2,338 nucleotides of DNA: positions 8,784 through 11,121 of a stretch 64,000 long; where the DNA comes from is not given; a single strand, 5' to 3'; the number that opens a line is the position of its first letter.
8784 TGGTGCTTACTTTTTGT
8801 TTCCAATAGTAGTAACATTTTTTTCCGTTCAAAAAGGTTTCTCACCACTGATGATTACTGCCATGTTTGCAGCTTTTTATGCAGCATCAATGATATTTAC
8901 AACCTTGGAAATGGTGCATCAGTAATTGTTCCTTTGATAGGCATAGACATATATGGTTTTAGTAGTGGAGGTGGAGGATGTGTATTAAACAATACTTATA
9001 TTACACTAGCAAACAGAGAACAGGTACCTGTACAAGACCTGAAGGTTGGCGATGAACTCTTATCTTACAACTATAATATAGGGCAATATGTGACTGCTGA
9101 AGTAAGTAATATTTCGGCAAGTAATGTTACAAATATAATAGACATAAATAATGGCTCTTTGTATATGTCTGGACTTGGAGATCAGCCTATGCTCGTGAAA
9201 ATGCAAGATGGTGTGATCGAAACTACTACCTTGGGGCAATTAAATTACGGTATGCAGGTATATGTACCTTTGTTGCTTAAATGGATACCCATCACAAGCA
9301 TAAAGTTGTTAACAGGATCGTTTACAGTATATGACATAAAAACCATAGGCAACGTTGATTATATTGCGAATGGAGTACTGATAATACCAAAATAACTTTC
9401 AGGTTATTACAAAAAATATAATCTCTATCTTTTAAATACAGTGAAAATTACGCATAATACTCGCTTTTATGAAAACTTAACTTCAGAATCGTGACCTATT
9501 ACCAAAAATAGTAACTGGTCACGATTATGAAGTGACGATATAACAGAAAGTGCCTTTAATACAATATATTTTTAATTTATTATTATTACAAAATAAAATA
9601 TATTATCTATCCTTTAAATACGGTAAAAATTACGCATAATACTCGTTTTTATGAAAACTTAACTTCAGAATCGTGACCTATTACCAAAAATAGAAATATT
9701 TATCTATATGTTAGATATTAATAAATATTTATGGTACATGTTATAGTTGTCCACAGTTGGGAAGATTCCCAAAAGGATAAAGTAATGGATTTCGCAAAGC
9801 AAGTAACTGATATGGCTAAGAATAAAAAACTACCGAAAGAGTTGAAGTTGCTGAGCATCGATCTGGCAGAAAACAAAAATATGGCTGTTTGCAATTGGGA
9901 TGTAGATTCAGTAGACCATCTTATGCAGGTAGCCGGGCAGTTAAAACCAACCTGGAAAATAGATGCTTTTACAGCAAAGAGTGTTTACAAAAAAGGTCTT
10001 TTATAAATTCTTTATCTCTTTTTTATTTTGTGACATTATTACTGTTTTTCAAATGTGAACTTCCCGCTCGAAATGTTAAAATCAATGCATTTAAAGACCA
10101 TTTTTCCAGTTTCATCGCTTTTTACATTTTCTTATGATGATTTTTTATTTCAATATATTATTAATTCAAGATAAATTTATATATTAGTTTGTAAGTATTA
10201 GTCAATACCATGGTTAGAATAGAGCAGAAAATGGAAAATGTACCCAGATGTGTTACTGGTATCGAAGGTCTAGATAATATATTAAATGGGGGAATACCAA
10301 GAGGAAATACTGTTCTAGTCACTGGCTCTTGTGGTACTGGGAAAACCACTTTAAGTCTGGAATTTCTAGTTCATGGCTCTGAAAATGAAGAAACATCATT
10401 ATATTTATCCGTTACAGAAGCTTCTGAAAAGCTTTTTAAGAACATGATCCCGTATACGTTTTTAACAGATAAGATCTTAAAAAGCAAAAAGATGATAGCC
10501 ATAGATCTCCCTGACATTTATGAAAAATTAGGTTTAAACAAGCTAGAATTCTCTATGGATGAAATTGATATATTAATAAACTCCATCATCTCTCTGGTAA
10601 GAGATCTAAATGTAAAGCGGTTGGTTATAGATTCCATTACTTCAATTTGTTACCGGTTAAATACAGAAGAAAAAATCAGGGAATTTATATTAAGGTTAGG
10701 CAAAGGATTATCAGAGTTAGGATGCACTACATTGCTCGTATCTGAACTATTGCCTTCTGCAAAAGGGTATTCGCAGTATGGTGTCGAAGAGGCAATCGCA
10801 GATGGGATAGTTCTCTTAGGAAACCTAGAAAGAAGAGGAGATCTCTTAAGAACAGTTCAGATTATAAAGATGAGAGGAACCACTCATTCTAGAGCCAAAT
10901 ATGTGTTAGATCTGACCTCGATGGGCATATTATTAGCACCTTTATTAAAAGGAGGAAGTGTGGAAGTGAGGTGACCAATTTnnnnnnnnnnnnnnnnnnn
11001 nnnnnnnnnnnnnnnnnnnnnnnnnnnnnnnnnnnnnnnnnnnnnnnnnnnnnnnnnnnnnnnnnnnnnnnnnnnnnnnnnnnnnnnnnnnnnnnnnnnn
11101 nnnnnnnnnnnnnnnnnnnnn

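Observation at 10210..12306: Three adjacent KaiC/RecA-like genes: one competent ATPase followed by two P-loop-dead paralogs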

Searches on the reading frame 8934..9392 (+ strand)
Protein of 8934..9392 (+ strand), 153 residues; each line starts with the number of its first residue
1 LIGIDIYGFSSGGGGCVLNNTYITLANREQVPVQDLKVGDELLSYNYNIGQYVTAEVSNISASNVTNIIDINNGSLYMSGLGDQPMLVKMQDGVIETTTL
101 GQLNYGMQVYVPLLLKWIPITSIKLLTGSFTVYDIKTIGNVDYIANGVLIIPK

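Call 3: search_protein_families(library=pfam, proteins=[window:8934-9392:+], max_evalue=1)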
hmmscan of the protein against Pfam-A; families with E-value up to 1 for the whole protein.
window:8934-9392:+ (153 aa): 3 families
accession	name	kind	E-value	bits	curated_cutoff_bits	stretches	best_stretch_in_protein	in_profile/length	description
PF01079.26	Hint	-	0.013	15.5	29.7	1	13-57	10-53/213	Hint module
PF14890.11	Intein_splicing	-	0.025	14.8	35.8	1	33-149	83-152/155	Intein splicing domain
PF14623.11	Vint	-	0.19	12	27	1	15-60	1-40/166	Hint-domain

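Call 4: search_protein_families(library=ncbifam, proteins=[window:8934-9392:+], max_evalue=1)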
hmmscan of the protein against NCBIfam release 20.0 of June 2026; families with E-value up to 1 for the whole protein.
window:8934-9392:+ (153 aa): 1 family
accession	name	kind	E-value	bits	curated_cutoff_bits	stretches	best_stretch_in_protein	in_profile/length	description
NF038136.1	rSAM_Rv_intein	exception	0.0015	17.4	700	1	15-57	75-119/574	intein-containing Rv2578c family radical SAM protein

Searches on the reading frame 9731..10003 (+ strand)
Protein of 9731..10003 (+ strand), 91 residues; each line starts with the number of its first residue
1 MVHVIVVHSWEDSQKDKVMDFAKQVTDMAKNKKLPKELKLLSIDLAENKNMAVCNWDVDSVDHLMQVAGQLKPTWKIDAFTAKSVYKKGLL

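Call 3: search_protein_families(library=pfam, proteins=[window:9731-10003:+], max_evalue=1)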
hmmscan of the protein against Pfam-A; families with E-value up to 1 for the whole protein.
window:9731-10003:+ (91 aa): 1 family
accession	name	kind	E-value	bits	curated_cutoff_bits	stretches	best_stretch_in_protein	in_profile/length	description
PF00769.24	ERM_C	-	0.07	14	23.4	1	23-57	7-42/77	Ezrin/radixin/moesin family C terminal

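Call 4: search_protein_families(library=ncbifam, proteins=[window:9731-10003:+], max_evalue=1)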
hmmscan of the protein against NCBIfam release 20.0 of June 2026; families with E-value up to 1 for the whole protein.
window:9731-10003:+ (91 aa): 0 families

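Call 68: find_homologous_proteins(query=window:9731-10003:+, max_evalue=0.001)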
Query window:9731-10003:+ (91 aa): 9 proteins with E <= 0.001 among 10 candidates.
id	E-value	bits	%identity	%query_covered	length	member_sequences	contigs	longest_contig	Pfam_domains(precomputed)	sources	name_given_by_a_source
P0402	3.2e-52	192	98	100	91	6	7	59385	-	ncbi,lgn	-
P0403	3.3e-50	185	93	100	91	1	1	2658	-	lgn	-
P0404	3.1e-39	150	73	100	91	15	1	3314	-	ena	-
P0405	5.1e-39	149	76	100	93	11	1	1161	-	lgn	-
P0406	3.1e-36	140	69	100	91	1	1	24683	-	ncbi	-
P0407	4.2e-35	137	66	100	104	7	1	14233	-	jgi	-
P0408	8.1e-33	130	68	100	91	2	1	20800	-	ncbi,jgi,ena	-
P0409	1.1e-32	129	65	100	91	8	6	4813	-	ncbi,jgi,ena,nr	ncbi:MAG: hypothetical protein M1477_04025 [Candidatus Thermoplasmatota archaeon]|nr:hypothetical pr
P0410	3.6e-25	105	57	100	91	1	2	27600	-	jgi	jgi:hypothetical protein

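Call 69: find_encoding_contigs(protein=P0410, flank=4000, max_places=1)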
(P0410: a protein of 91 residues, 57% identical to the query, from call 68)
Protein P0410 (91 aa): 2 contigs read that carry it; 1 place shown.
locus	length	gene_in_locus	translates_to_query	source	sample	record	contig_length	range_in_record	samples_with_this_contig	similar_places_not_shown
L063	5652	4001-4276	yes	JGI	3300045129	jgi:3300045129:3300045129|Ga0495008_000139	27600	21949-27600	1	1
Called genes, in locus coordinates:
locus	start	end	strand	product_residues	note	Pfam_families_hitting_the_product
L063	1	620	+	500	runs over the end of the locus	PF02142:MGS, PF01808:AICARFT_IMPCHas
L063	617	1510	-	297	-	PF06550:SPP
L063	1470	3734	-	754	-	PF01751:Toprim, PF01131:Topoisom_bac, PF01396:Zn_ribbon_Top1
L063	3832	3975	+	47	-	-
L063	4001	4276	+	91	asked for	-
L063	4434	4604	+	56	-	-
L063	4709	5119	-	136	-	-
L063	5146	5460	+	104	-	-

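Call 70: find_encoding_contigs(protein=P0406, flank=4000, max_places=1)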
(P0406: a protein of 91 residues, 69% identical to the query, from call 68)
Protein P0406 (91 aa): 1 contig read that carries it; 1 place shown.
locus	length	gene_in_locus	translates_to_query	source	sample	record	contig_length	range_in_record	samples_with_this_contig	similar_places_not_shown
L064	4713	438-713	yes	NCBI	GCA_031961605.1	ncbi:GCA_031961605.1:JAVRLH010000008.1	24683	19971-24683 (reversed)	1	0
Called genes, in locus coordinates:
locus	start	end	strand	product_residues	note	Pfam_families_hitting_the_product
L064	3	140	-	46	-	?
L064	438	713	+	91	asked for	-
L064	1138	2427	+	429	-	PF00890:FAD_binding_2 (weak), PF01266:DAO, PF01946:Thi4 (weak), PF03486:HI0933_like (weak), PF07992:Pyr_redox_2 (weak), PF12831:FAD_oxidored (weak), PF13450:NAD_binding_8 (weak), PF21162:ETFQO_UQ-bd (weak), +1 more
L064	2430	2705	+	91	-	PF12797:Fer4_2 (faint), PF13187:Fer4_9 (faint)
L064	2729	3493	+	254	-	PF01012:ETF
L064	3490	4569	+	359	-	PF01012:ETF, PF00766:ETF_alpha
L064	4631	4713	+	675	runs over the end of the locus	PF04879:Molybdop_Fe4S4, PF00384:Molybdopterin, PF01568:Molydop_binding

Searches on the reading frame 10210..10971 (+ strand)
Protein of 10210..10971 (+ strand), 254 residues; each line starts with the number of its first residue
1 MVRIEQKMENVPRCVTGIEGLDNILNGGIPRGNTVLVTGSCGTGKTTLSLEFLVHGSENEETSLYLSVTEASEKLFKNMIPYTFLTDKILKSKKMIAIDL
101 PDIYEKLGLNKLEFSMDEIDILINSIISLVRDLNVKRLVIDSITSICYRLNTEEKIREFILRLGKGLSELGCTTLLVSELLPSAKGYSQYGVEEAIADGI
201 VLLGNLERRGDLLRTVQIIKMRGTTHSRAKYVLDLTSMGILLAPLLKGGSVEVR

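Call 3: search_protein_families(library=pfam, proteins=[window:10210-10971:+], max_evalue=1)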
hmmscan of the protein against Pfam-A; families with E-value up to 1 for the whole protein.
window:10210-10971:+ (254 aa): 21 families
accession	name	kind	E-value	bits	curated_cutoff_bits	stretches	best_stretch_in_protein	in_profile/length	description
PF06745.19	ATPase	-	1.2e-54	185.5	26.6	1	16-243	3-227/231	KaiC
PF13481.12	AAA_25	-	4.2e-07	30.2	27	1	20-56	21-57/195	AAA domain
PF03796.21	DnaB_C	-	6e-05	23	27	1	16-174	4-172/255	DnaB-like helicase C terminal domain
PF00154.27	RecA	-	0.00014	21.9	27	1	5-73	24-93/262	recA bacterial DNA recombination protein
PF07088.17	GvpD_P-loop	-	0.00025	21.4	24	1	32-73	10-50/189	GvpD gas vesicle protein, P-loop domain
PF20720.3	nSTAND3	-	0.00099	19.3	27.2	1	33-90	18-75/155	Novel STAND NTPase 3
PF09848.15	SLFN-g3_helicase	-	0.001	18.9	24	1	34-89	3-63/354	Schlafen group 3, DNA/RNA helicase domain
PF13173.12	AAA_14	-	0.0013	19.1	27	1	33-99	3-69/129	AAA domain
PF05625.17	PAXNEB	-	0.0027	17.3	28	1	16-68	21-74/366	PAXNEB protein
PF08423.17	Rad51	-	0.0033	17.2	22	1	11-150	5-136/244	Rad51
PF01637.24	ATPase_2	-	0.0051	17.1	33.2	1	32-140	20-132/225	ATPase domain predominantly from Archaea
PF13191.12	AAA_16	-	0.0054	17.7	32.6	1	22-89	13-73/167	AAA ATPase domain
PF25199.1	nSTAND_NTPase5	-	0.019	15.2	34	1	31-102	40-106/145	Novel STAND NTPase 5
PF13238.12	AAA_18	-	0.035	15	29.4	1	35-84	1-41/128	AAA domain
PF13479.12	AAA_24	-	0.037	14.3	27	1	32-146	2-76/195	AAA domain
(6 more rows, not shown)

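Call 4: search_protein_families(library=ncbifam, proteins=[window:10210-10971:+], max_evalue=1)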
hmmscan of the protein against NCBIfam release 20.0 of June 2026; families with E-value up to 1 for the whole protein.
window:10210-10971:+ (254 aa): 32 families (the best 25 are shown)
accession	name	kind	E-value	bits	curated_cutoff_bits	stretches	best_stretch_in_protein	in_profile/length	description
NF006799.0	PRK09302.1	equivalog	6.1e-45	153.7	408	1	6-245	5-241/515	circadian clock protein KaiC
TIGR03877.1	thermo_KaiC_1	hypoth_equivalog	6.8e-40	137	307.25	1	13-243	3-233/238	KaiC domain-containing protein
TIGR02655.1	circ_KaiC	equivalog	6.1e-36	124.1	546.25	1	15-245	4-231/484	circadian clock protein KaiC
TIGR03880.1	KaiC_arch_3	hypoth_equivalog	1.2e-35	123.1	249.45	1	17-240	1-215/224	KaiC domain-containing protein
TIGR03881.1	KaiC_arch_4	hypoth_equivalog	2.9e-33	115.5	247.8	1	13-237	2-222/231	KaiC domain-containing protein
NF004723.0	PRK06067.1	subfamily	4.6e-12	46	194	1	14-230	16-221/243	flagellar accessory protein FlaH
TIGR00416.1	sms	equivalog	3.4e-11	42.6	403.05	1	7-146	69-182/454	DNA repair protein RadA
NF052589.1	ArlH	equivalog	2.2e-10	40.7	215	1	20-174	8-155/229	archaellum protein ArlH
TIGR03878.1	thermo_KaiC_2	hypoth_equivalog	6.2e-10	38.8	232.2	1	27-193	31-193/259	KaiC domain-containing protein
NF003301.0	PRK04301.1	equivalog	8.3e-08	31.8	259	1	4-146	73-209/316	DNA repair and recombination protein RadA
NF006320.0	PRK08533.1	equivalog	1.3e-07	31.4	215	1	21-170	13-152/230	flagellar accessory protein FlaH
TIGR02237.1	recomb_radB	equivalog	2e-07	31.1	172.4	1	21-170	1-132/210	DNA repair and recombination protein RadB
TIGR03600.1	phage_DnaB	exception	3.1e-06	26.4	498.65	1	16-144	179-285/421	phage replicative helicase, DnaB family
NF006861.0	PRK09361.1-1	equivalog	3.8e-06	26.6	278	1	15-81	6-72/235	DNA repair and recombination protein RadB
TIGR02236.1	recomb_radA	equivalog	7.7e-06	25.5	361.15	1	4-146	68-205/311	DNA repair and recombination protein RadA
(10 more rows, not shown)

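Call 5: search_solved_structures(query=window:10210-10971:+, max_evalue=0.01, show_alignments=1)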
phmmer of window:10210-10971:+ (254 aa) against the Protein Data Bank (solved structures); distinct sequences matched with E-value up to 0.01: 61 (the best 60 are shown).
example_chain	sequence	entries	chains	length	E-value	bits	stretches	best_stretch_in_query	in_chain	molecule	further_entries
8zn5_B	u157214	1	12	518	2.5e-57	197.3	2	11-245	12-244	KaiC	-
8zn6_F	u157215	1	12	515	1e-52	182.2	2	8-245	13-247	KaiC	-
8jon_A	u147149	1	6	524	1.7e-50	175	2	6-245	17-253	Circadian clock oscillator protein KaiC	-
7s65_A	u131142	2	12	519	4.3e-50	173.6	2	11-245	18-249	Circadian clock protein kinase KaiC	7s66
7x1z_A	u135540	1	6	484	6.2e-50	173.1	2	12-245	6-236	Circadian clock oscillator protein KaiC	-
3s1a_A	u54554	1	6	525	6.8e-50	173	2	11-245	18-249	Circadian clock protein kinase kaiC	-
9ofh_A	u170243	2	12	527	7e-50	173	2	11-245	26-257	Circadian clock oscillator protein KaiC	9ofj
5jwq_A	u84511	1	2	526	1.5e-49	171.9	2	5-245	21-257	Circadian clock protein kinase KaiC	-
3k0f_A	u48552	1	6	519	1.9e-49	171.5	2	11-245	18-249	Circadian clock protein kinase KaiC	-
3jzm_A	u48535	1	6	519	2e-49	171.5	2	11-245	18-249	Circadian clock protein kinase kaiC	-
7x1y_A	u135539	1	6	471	2.2e-49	171.3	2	12-245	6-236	Circadian clock oscillator protein KaiC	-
7dye_A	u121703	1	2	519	2.6e-49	171.1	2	11-245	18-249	Circadian clock protein kinase KaiC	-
7dyi_A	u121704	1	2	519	3.1e-49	170.9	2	11-245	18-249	Circadian clock protein kinase KaiC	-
3k09_A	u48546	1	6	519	3.3e-49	170.7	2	11-245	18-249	Circadian clock protein kinase kaiC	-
3k0c_A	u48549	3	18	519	3.9e-49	170.5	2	11-245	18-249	Circadian clock protein kinase KaiC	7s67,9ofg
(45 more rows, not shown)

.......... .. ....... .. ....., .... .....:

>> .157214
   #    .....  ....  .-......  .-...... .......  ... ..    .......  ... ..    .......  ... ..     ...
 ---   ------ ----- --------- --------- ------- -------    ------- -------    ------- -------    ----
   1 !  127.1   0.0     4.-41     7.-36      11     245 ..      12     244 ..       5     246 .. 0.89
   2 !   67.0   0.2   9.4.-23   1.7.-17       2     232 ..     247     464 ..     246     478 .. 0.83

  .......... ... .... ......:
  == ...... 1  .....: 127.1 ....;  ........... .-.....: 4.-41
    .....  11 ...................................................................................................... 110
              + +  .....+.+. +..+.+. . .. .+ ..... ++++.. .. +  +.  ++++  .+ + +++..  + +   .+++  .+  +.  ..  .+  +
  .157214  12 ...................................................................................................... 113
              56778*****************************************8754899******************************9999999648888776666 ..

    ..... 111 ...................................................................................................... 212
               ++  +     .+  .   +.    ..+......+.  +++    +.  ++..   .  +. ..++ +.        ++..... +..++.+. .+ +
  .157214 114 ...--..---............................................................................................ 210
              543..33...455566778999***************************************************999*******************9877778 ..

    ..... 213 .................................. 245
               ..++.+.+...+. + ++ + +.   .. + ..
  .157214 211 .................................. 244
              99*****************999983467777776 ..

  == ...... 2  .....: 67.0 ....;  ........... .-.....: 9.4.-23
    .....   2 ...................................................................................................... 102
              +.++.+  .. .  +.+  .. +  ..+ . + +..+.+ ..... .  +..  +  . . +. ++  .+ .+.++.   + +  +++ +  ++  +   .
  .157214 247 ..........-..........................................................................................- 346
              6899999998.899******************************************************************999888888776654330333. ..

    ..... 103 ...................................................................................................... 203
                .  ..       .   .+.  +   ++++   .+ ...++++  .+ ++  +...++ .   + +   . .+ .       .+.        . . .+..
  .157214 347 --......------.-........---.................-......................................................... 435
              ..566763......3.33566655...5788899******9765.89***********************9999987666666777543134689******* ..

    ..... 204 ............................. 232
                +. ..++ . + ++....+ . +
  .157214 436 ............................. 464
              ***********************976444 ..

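Call 72: search_protein_families(library=padloc, proteins=[window:10210-10971:+], max_evalue=0.01)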
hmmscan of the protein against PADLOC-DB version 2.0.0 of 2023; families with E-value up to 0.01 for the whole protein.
window:10210-10971:+ (254 aa): 1 family
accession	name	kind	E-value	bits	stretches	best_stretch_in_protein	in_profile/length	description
PDLC04140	mad8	-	7.5e-08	30.2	1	67-181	135-234/314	mads_8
